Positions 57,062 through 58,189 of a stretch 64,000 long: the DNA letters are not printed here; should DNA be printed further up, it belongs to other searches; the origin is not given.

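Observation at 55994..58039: MbnP/MbnH-like pair: lipoprotein plus di-haem cytochrome c peroxidase, outside any methanobactin context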

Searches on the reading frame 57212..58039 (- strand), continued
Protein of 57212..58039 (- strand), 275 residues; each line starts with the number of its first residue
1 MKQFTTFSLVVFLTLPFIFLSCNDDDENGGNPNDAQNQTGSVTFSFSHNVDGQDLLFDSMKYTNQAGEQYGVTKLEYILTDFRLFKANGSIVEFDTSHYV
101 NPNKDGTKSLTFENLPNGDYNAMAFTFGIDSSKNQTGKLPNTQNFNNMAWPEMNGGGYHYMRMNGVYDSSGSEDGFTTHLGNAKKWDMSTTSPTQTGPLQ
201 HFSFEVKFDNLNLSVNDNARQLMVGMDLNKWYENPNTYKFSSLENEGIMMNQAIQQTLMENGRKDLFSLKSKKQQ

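Call 40: search_protein_families(library=pfam, proteins=[L079:5073-7142:+, L083:12630-14432:-, L058:1980-2909:-, L034:10201-11604:+, L022:11353-12849:-, L015:9757-10215:+, L051:1717-4083:+, L051:4094-4462:+, L080:9794-12115:+], max_evalue=0.001)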
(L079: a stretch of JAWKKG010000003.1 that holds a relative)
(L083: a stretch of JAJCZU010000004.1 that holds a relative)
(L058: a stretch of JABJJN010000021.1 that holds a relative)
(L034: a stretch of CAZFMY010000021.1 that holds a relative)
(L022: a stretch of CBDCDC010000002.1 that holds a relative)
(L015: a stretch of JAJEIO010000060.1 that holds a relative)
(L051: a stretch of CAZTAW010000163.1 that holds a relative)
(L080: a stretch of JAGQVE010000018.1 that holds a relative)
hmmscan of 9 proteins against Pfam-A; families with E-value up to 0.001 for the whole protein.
L079:5073-7142:+ (689 aa): 9 families
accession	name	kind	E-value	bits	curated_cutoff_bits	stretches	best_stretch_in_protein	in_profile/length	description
PF00158.32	Sigma54_activat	-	5.4e-71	238.1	20.2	1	357-523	1-167/168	Sigma-54 interaction domain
PF00072.30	Response_reg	-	1.6e-27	96.3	30.2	1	222-331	1-110/111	Response regulator receiver domain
PF14532.12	Sigma54_activ_2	-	7.9e-24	84.9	25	1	358-528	1-138/138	Sigma-54 interaction domain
PF25601.1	AAA_lid_14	-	2.2e-23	82.3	27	1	529-601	1-73/87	AAA+ ATPase lid domain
PF02954.25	HTH_8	-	3.3e-10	40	22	1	638-676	2-40/42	Bacterial regulatory protein, Fis family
PF07728.20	AAA_5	-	1.2e-07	32.3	22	1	381-499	2-123/139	AAA domain (dynein-related subfamily)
PF00004.35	AAA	-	4.8e-06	27.5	21.2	1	381-517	1-130/131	ATPase family associated with various cellular activities (AAA)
PF13191.12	AAA_16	-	1.7e-05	25.8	32.6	1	358-446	3-98/167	AAA ATPase domain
PF01078.27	Mg_chelatase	-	4.6e-05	23.4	20.3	0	436-499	93-158/207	Magnesium chelatase, subunit ChlI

L083:12630-14432:- (600 aa): 5 families
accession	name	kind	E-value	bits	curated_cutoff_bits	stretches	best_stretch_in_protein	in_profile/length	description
PF02518.31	HATPase_c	-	1.6e-25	90.2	26.4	1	456-572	1-108/111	Histidine kinase-, DNA gyrase B-, and HSP90-like ATPase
PF00672.30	HAMP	-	6.4e-10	39.7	25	1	277-324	1-48/53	HAMP domain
PF00512.31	HisKA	-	5.4e-07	30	26.9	1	340-398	1-54/66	His Kinase A (phospho-acceptor) domain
PF13589.12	HATPase_c_3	-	9.4e-06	26.1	25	1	463-542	5-80/137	Histidine kinase-, DNA gyrase B-, and HSP90-like ATPase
PF14827.12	dCache_3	-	1.9e-05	24.8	25.7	1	43-228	3-188/239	Double sensory domain of two-component sensor kinase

L058:1980-2909:- (309 aa): 0 families

L034:10201-11604:+ (467 aa): 1 family
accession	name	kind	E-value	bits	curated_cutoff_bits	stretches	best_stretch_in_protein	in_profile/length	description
PF16286.10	DUF4932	-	2.2e-41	142.8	28.7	1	143-461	2-332/332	Domain of unknown function (DUF4932)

L022:11353-12849:- (498 aa): 1 family
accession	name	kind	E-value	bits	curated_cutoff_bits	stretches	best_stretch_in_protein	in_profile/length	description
PF00202.27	Aminotran_3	-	2.5e-46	158.6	30.5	1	95-396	10-330/403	Aminotransferase class-III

L015:9757-10215:+ (152 aa): 2 families
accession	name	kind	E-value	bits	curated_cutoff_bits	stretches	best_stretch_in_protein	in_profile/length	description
PF00216.26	Bac_DNA_binding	-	2.2e-25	89.2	22.4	1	44-132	2-89/90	Bacterial DNA-binding protein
PF18291.6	HU-HIG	-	8.7e-06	26.2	26.2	1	35-135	24-121/125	HU domain fused to wHTH, Ig, or Glycine-rich motif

L051:1717-4083:+ (788 aa): 4 families
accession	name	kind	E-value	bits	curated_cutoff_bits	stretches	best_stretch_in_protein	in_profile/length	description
PF00593.30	TonB_dep_Rec_b-barrel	-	4e-31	109.8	27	1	295-753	14-436/436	TonB dependent receptor-like, beta-barrel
PF07715.20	Plug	-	4.3e-14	53.4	23.9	1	127-227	3-101/107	TonB-dependent Receptor Plug Domain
PF13715.12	CarbopepD_reg_2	-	2.3e-13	50.4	32.2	1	34-119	1-86/88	CarboxypepD_reg-like domain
PF13620.12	CarboxypepD_reg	-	1.9e-08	34.9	32.3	1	33-102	1-74/82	Carboxypeptidase regulatory-like domain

L051:4094-4462:+ (122 aa): 0 families

L080:9794-12115:+ (773 aa): 4 families
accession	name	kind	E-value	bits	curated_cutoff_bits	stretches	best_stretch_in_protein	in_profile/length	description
PF13517.12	FG-GAP_3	-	1.9e-26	92.9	26.9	4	153-225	1-60/61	FG-GAP-like repeat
PF01839.29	FG-GAP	-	9.4e-14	51.4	22.1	0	543-559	9-25/37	FG-GAP repeat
PF18962.6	Por_Secre_tail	-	8e-12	45.7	27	1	699-772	3-75/75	Secretion system C-terminal sorting domain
PF23743.1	Beta-prop_BBS7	-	0.00024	20.9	27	0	488-514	228-254/299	BBS7 beta-propeller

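Call 43: predict_structure(alignment_id=A1)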
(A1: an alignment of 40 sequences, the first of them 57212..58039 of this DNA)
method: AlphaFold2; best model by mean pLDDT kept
length: 275 residues; sequences in the alignment: 40
mean_pLDDT: 86.6   pTM: 0.81
mean pLDDT of the five models: 86.6, 86.0, 85.5, 85.4, 84.0
residues with pLDDT >= 90: 192; 70-90: 38; 50-70: 25; < 50: 20
segments of 3 or more residues with pLDDT < 50: 1-3, 22-26, 273-275
pLDDT, mean of each block of 10 residues (from residue 1): 47 50 49 66 97 96 94 98 97 97 97 95 97 93 95 93 92 90 89 90 96 88 96 91 75 93 94 50
secondary structure, 60 per line:
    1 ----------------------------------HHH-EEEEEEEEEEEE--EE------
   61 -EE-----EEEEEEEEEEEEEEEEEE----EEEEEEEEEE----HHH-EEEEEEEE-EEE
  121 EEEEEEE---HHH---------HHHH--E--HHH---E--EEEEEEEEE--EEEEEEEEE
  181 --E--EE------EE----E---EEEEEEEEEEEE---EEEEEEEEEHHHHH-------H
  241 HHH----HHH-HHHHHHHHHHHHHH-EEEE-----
elements in order: E39-50 E69-86 E91-100 E109-116 E118-127 H143-146 E161-169 E172-180 E204-215 E219-227 H228-232 H240-243 H252-265 E267-270

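Call 45: fold_search(model_id=the predicted structure, library=pdb)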
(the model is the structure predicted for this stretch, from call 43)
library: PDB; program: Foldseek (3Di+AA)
matches with E <= 10: 646; with E <= 0.001: 6
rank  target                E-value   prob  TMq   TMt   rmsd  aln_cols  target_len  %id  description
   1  7l6g_B                8.3e-07  1.00  0.51  0.49   6.4       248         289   14  MbnP from Methylosinus trichosporium (released 2021-05-26)
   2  7l6g_D                9.8e-07  1.00  0.54  0.52   7.3       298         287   13  MbnP from Methylosinus trichosporium (released 2021-05-26)
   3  7l6g_A                2.2e-06  1.00  0.53  0.50   7.5       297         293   14  MbnP from Methylosinus trichosporium (released 2021-05-26)
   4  7l6g_C                5.5e-06  1.00  0.51  0.49   7.7       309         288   13  MbnP from Methylosinus trichosporium (released 2021-05-26)
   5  7l6g_E                1.2e-05  1.00  0.55  0.52   7.3       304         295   14  MbnP from Methylosinus trichosporium (released 2021-05-26)
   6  7l6g_F                3.7e-05  1.00  0.51  0.49   6.3       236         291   14  MbnP from Methylosinus trichosporium (released 2021-05-26)
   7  3rkp_A                1.7e-02  0.93  0.19  0.15  20.0       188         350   11  Crystal structure of BcpA*(D312A), the major pilin subunit of Bacillus cereus (released 2012-05-30)
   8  3kpt_B                4.9e-02  0.82  0.20  0.16  20.2       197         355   12  Crystal structure of BcpA, the major pilin subunit of Bacillus cereus (released 2009-11-24)
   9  5ek8                  4.9e-02  0.66  0.22  0.11  14.8       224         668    8  Crystal structure of a 9R-lipoxygenase from Cyanothece PCC8801 at 2.7 Angstroms (released 2015-12-23)
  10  3cqf_A                5.8e-02  0.28  0.15  0.10  11.8       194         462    7  Crystal structure of anthrolysin O (ALO) (released 2009-03-17)
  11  8coe_C                6.8e-02  0.11  0.14  0.07  25.7       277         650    9  complement C5 in complex with the LCP0195 nanobody (released 2024-01-03)
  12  4mkm                  7.2e-02  0.08  0.14  0.13  33.8       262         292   10  Repeat domains 1 & 2 of Clostridium perfringens Cpe0147 (released 2013-12-04)
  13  4h40_A                8.0e-02  0.33  0.18  0.17  11.7       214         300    9  Crystal structure of a putative cell adhesion protein (BF2867) from Bacteroides fragilis NCTC 9343 at 2.57 A resolutio (released 2012-10-03)
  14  3rkp_B                8.5e-02  0.77  0.19  0.15  12.0       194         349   10  Crystal structure of BcpA*(D312A), the major pilin subunit of Bacillus cereus (released 2012-05-30)
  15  6rpt_A                1.0e-01  0.38  0.14  0.28  11.1       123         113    9  Structure of tick complement inhibitor CirpT1 complexed with macroglobubulin domain 4 of human complement C5 (released 2020-01-08)
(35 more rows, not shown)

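Call 65: search_protein_representatives(alignment_id=A1)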
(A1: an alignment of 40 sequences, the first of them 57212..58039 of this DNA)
Query: 40 sequences, 246 profile positions. Proteins with E-value up to 0.001 (for the whole library): 5525; up to 1e-10: 2856; up to 1e-30: 686. The best 150 are listed.
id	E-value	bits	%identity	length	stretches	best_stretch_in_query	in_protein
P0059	8.3e-122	421.8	-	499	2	17-238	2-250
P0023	5.0e-103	360.3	-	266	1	7-243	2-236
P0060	1.7e-89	316.0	-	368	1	9-245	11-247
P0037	3.9e-88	311.5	-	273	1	6-243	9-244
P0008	7.1e-85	300.8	-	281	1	6-243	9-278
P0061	4.6e-81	288.4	-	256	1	3-244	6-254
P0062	5.0e-80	285.0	-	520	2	50-241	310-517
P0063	1.8e-79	283.1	-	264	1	10-243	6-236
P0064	1.2e-76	273.9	-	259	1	6-242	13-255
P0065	1.4e-74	267.2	-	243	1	7-241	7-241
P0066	4.4e-74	265.5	-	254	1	5-243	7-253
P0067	4.8e-74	265.4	-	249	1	6-241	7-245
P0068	2.2e-73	263.2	-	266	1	12-242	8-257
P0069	3.3e-73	262.6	-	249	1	11-241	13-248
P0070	9.2e-73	261.2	-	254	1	7-243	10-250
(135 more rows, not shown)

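Call 80: list_cluster_members(proteins=[P0326, window:57212-58039:-, P0005, P0019])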
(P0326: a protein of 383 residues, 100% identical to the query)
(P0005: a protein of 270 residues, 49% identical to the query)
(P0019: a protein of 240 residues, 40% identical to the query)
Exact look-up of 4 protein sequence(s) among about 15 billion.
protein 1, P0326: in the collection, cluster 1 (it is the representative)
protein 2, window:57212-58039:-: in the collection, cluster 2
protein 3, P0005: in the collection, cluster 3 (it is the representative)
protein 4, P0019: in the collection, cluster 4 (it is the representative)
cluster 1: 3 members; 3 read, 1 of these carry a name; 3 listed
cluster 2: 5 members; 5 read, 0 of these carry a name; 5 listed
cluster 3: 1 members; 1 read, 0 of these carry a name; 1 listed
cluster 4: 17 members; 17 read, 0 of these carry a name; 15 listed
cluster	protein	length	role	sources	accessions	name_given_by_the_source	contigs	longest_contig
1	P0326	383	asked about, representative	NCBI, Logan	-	-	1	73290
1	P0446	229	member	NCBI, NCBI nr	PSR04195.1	MAG: hypothetical protein BRD49_05945 [Bacteroidetes bacterium SW_10_40_5]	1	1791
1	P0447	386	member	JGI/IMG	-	-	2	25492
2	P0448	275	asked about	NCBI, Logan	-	-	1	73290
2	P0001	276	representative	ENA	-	-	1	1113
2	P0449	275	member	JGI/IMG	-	-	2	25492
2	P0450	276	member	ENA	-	-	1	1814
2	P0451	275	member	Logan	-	-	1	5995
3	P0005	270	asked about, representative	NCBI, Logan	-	-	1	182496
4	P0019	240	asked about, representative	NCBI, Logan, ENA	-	-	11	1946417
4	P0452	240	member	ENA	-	-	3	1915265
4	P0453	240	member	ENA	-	-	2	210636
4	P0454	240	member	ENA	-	-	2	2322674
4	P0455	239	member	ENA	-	-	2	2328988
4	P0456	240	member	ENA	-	-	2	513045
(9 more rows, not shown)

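Call 84: search_protein_families(library=ncbifam, proteins=[L051:1717-4083:+, L051:4094-4462:+], max_evalue=0.001)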
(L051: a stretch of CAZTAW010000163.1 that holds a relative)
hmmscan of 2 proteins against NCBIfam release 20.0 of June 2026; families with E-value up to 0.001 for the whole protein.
L051:1717-4083:+ (788 aa): 17 families
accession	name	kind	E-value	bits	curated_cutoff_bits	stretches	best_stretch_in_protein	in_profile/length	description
TIGR01778.1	TonB-copper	equivalog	7.3e-67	226.5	472.45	2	142-598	10-464/637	TonB-dependent copper receptor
TIGR01785.1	TonB-hemin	subfamily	7.4e-50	170.1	316.85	1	124-782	13-671/677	TonB-dependent heme/hemoglobin receptor family protein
TIGR01786.1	TonB-hemlactrns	subfamily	2.3e-40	138.6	323.75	1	123-784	15-715/719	TonB-dependent hemoglobin/transferrin/lactoferrin family receptor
TIGR01783.1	TonB-siderophor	subfamily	2.8e-32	112.2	223.5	2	135-340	8-207/649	TonB-dependent siderophore receptor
TIGR01782.1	TonB-Xanth-Caul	subfamily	2.2e-14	52.7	310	1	559-786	638-866/868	TonB-dependent receptor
NF010038.0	PRK13513.1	equivalog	1.7e-10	40.1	942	1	124-358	47-287/659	ligand-gated channel protein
NF049945.1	TonB_dep_FCYXU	equivalog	2e-10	40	825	1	173-434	100-377/697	TonB-dependent receptor, FCYXU motif-type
NF010051.0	PRK13528.1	subfamily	2.1e-08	32.9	583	1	559-784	515-723/727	FepA family TonB-dependent siderophore receptor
TIGR01779.1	TonB-B12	equivalog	6e-08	31.7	599.7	1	133-286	49-198/614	TonB-dependent vitamin B12 receptor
NF010048.1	PRK13524.1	subfamily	1.4e-06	27.1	493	0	719-786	672-742/744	FepA family TonB-dependent siderophore receptor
NF041535.1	TonB_rec_PqqU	equivalog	8.1e-06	24.4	1200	1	194-239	83-131/676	TonB-dependent receptor PqqU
NF052345.1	S_layer_anammox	exception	1e-05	23.1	1400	1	25-115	1306-1397/1596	Kustd1514 family S-layer glycoprotein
NF049946.1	TonB_dep_CU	exception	1.6e-05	23.5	700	0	618-760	538-663/683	TonB-dependent receptor, CU motif-type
NF049947.1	TonB_dep_PCPU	exception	1.6e-05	23.3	800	0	203-277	129-202/685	TonB-dependent receptor, PCPU motif-type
NF010010.0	PRK13483.1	equivalog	5.3e-05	21.4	927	0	124-324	45-249/660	ligand-gated channel protein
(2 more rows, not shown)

L051:4094-4462:+ (122 aa): 0 families

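Call 87: search_protein_families(library=ncbifam, proteins=[L054:5448-7598:+, L061:1773-3923:+, L069:1127-3238:+, L072:5433-7541:+, L087:5453-7585:+, L055:9752-12367:+, L073:14098-16527:+], max_evalue=1e-25)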
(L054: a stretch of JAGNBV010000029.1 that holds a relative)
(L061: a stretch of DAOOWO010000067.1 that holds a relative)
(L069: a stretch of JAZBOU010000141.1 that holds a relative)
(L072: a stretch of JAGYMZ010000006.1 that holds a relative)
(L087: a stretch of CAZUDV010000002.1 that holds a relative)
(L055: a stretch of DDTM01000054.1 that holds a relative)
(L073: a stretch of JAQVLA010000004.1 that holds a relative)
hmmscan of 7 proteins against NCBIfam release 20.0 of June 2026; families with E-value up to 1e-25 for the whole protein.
L054:5448-7598:+ (716 aa): 4 families
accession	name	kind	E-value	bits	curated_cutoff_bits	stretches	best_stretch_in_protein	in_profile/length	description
TIGR01778.1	TonB-copper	equivalog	5.8e-66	223.6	472.45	1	59-714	14-635/637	TonB-dependent copper receptor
TIGR01785.1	TonB-hemin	subfamily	2.4e-47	161.8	316.85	1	38-711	14-672/677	TonB-dependent heme/hemoglobin receptor family protein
TIGR01786.1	TonB-hemlactrns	subfamily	7.1e-46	156.9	323.75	1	35-711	14-714/719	TonB-dependent hemoglobin/transferrin/lactoferrin family receptor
TIGR01783.1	TonB-siderophor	subfamily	4.3e-34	118.1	223.5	0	43-251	3-205/649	TonB-dependent siderophore receptor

L061:1773-3923:+ (716 aa): 4 families
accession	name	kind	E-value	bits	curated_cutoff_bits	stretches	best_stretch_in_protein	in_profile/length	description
TIGR01778.1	TonB-copper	equivalog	1.7e-65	222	472.45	1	60-714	15-635/637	TonB-dependent copper receptor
TIGR01785.1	TonB-hemin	subfamily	4e-48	164.3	316.85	1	38-711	14-672/677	TonB-dependent heme/hemoglobin receptor family protein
TIGR01786.1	TonB-hemlactrns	subfamily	4.3e-46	157.6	323.75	1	35-711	14-714/719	TonB-dependent hemoglobin/transferrin/lactoferrin family receptor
TIGR01783.1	TonB-siderophor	subfamily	1.1e-33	116.8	223.5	0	43-208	3-163/649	TonB-dependent siderophore receptor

L069:1127-3238:+ (703 aa): 4 families
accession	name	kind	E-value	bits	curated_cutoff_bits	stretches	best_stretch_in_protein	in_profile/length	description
TIGR01778.1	TonB-copper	equivalog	2.6e-77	261.1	472.45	1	59-701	11-635/637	TonB-dependent copper receptor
TIGR01785.1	TonB-hemin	subfamily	1.8e-46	158.9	316.85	1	46-699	19-673/677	TonB-dependent heme/hemoglobin receptor family protein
TIGR01786.1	TonB-hemlactrns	subfamily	1.3e-39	136.2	323.75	1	384-699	405-715/719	TonB-dependent hemoglobin/transferrin/lactoferrin family receptor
TIGR01783.1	TonB-siderophor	subfamily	2.9e-29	102.2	223.5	0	48-256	5-207/649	TonB-dependent siderophore receptor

L072:5433-7541:+ (702 aa): 4 families
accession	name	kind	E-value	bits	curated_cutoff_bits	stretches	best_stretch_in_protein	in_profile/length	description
TIGR01778.1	TonB-copper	equivalog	2.2e-69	234.9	472.45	1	59-513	12-465/637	TonB-dependent copper receptor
TIGR01785.1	TonB-hemin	subfamily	1.7e-41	142.5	316.85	1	45-696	19-671/677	TonB-dependent heme/hemoglobin receptor family protein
TIGR01786.1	TonB-hemlactrns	subfamily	2.8e-37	128.5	323.75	0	419-697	432-714/719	TonB-dependent hemoglobin/transferrin/lactoferrin family receptor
TIGR01783.1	TonB-siderophor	subfamily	5.2e-30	104.7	223.5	0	47-213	5-166/649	TonB-dependent siderophore receptor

L087:5453-7585:+ (710 aa): 3 families
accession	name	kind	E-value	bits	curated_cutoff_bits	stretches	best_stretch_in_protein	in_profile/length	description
TIGR01778.1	TonB-copper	equivalog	1.7e-70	238.5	472.45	1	65-708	11-635/637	TonB-dependent copper receptor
TIGR01785.1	TonB-hemin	subfamily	7.9e-38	130.3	316.85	1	51-704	18-671/677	TonB-dependent heme/hemoglobin receptor family protein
TIGR01786.1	TonB-hemlactrns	subfamily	1.3e-32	113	323.75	1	57-707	27-716/719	TonB-dependent hemoglobin/transferrin/lactoferrin family receptor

L055:9752-12367:+ (871 aa): 0 families

L073:14098-16527:+ (809 aa): 0 families
